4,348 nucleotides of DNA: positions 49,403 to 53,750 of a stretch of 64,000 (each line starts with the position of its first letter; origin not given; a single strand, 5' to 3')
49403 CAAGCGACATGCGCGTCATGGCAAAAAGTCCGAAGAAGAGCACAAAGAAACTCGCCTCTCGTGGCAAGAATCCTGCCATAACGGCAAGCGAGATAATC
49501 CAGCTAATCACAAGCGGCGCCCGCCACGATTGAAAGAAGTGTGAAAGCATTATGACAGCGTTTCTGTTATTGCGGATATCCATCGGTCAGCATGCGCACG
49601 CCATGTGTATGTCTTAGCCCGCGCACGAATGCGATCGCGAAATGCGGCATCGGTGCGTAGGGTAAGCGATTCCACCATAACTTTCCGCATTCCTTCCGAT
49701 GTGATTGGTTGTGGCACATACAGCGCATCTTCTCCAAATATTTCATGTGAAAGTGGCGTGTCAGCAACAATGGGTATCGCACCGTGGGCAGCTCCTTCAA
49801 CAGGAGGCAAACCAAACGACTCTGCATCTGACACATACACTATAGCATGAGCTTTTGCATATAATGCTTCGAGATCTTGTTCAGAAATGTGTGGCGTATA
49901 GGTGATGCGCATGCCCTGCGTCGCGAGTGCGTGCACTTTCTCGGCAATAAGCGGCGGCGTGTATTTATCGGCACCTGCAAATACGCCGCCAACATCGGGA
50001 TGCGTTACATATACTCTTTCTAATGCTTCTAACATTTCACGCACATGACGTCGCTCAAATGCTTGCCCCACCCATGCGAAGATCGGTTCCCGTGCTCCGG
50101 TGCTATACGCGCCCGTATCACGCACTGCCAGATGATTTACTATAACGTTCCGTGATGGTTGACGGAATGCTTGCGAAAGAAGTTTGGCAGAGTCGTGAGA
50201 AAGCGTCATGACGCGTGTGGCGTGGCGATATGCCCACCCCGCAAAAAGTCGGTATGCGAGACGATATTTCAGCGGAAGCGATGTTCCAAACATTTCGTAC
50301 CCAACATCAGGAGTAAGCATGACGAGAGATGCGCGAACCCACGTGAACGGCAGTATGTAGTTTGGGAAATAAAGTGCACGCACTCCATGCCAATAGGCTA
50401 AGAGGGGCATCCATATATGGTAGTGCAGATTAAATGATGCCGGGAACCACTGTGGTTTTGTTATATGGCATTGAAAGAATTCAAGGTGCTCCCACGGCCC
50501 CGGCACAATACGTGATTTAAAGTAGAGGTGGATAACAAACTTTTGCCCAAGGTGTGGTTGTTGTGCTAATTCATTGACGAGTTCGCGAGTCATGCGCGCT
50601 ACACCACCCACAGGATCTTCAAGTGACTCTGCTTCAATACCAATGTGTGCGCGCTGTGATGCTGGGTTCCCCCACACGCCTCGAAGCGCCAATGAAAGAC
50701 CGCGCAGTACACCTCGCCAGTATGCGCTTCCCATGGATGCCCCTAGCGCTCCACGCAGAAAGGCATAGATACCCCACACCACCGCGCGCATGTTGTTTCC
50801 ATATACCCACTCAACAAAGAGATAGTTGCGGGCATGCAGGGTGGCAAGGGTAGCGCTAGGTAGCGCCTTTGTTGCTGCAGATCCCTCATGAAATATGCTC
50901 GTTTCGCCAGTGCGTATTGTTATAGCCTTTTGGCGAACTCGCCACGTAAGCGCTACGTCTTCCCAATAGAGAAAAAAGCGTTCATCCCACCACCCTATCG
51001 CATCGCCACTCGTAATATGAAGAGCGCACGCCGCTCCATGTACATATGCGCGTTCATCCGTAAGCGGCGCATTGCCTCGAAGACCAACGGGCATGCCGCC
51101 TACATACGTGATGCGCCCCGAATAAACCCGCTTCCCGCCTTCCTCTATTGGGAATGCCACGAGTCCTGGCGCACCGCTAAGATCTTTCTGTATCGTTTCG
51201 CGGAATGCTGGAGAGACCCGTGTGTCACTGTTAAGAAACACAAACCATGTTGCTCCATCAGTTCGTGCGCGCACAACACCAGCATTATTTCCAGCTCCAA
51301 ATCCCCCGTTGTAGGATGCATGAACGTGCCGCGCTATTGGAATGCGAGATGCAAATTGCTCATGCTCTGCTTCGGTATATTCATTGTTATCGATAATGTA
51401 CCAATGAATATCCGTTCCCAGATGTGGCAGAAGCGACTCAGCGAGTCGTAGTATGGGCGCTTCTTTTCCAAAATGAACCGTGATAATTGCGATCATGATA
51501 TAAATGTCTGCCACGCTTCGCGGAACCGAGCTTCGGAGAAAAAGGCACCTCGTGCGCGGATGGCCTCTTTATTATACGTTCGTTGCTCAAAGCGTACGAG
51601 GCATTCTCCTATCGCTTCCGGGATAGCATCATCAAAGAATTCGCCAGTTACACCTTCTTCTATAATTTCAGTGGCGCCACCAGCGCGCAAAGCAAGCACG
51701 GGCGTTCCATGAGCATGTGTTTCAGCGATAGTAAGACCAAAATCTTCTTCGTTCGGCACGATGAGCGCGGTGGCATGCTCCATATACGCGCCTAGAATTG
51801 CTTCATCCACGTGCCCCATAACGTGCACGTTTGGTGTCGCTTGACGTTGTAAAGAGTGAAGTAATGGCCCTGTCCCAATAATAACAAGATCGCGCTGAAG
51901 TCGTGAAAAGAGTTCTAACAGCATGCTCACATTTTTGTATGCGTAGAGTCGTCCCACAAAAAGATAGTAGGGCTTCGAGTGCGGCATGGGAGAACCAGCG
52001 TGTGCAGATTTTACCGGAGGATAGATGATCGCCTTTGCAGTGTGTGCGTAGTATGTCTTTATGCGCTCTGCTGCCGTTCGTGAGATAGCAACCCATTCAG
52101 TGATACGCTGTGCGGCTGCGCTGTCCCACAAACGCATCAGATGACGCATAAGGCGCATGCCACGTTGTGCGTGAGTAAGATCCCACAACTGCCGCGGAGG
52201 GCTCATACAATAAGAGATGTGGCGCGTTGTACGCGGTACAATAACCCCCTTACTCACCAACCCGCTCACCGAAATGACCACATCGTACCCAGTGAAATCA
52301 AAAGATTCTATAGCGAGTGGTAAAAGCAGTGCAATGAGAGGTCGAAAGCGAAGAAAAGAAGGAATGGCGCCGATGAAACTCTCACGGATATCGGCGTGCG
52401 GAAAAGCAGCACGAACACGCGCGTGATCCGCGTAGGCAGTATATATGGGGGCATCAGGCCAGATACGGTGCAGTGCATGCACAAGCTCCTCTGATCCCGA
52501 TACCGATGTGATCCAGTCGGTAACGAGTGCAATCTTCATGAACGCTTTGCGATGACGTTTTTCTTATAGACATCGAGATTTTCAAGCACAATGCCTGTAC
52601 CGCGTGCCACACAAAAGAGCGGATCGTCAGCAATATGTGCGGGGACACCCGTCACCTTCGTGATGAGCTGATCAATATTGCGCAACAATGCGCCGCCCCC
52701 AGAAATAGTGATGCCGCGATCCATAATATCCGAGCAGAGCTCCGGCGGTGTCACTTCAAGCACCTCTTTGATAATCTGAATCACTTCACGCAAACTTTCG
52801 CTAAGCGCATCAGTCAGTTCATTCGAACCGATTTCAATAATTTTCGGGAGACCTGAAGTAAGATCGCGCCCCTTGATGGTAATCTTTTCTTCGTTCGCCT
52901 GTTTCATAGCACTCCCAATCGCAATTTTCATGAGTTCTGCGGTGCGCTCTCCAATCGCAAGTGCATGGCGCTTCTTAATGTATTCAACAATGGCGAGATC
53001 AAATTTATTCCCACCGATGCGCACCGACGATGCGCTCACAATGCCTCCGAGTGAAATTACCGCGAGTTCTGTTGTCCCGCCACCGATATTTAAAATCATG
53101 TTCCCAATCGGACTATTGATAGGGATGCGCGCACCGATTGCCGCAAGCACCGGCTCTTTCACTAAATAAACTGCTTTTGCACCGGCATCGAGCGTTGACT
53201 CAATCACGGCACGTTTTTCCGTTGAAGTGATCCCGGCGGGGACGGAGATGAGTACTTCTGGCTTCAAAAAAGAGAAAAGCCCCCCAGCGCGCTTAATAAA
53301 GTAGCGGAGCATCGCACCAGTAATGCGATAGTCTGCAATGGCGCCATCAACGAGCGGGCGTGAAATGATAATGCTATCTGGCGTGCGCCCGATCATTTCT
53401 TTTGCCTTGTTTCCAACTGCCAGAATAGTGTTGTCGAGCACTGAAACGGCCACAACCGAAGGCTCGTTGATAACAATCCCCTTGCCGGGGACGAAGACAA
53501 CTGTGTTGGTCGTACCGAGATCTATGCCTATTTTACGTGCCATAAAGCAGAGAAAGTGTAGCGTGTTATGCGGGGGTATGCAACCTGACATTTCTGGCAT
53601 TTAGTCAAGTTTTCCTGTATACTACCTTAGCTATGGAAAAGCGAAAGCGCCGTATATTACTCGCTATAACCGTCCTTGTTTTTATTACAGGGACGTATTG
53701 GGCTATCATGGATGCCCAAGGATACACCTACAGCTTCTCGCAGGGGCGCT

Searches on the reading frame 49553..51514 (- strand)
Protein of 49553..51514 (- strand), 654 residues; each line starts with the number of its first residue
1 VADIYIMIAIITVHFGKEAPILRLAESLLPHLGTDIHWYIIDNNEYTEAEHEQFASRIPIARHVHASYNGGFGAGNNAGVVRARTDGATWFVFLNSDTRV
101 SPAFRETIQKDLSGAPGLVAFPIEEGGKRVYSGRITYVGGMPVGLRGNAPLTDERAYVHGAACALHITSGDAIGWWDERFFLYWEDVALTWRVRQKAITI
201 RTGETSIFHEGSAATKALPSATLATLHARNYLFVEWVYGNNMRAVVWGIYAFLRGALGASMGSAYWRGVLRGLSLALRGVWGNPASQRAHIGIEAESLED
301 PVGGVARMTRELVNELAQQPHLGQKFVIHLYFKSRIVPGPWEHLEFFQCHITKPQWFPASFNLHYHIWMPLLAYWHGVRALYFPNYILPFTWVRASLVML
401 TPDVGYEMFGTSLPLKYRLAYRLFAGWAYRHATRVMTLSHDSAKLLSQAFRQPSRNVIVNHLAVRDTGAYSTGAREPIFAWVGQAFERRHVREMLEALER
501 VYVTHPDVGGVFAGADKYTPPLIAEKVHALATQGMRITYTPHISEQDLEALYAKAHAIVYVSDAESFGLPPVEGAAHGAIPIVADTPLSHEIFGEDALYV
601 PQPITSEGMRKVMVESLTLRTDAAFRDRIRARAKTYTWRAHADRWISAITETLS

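Call 74: search_protein_families(library=pfam, proteins=[window:49553-51514:-], max_evalue=0.0001)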
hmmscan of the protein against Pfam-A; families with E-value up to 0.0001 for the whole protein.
window:49553-51514:- (654 aa): 3 families
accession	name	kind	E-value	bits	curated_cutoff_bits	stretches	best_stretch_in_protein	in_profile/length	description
PF00534.26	Glycos_transf_1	-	1.3e-10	41.6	26.4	1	475-601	14-141/172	Glycosyl transferases group 1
PF00535.33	Glycos_transf_2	-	6.8e-09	36.3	23.3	1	10-108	2-99/168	Glycosyl transferase family 2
PF13692.12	Glyco_trans_1_4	-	9.4e-09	36.1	27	1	477-602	2-126/142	Glycosyl transferases group 1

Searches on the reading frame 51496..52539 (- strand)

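Call 74: search_protein_families(library=pfam, proteins=[window:51496-52539:-], max_evalue=0.0001)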
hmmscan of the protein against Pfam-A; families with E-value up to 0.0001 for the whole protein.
window:51496-52539:- (348 aa): 3 families
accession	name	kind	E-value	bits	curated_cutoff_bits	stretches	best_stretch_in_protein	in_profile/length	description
PF13692.12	Glyco_trans_1_4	-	2.8e-22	80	27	1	190-316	2-138/142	Glycosyl transferases group 1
PF00534.26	Glycos_transf_1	-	2.6e-21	76.3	26.4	1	182-316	8-154/172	Glycosyl transferases group 1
PF20706.3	GT4-conflict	-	9.3e-05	22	26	0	244-306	270-333/385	Family 4 Glycosyltransferase in conflict systems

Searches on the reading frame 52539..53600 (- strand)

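Call 74: search_protein_families(library=pfam, proteins=[window:52539-53600:-], max_evalue=0.0001)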
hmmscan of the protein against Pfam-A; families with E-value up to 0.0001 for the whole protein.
window:52539-53600:- (354 aa): 3 families
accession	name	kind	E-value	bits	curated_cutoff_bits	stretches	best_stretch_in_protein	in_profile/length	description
PF06723.19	MreB_Mbl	-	6e-131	436.6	27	1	22-345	2-325/327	MreB/Mbl protein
PF14450.12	FtsA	-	9e-13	49.1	31.8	1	169-330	2-123/127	Cell division protein FtsA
PF00012.26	HSP70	-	4.5e-07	28.9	20.6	1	115-334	135-367/599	Hsp70 protein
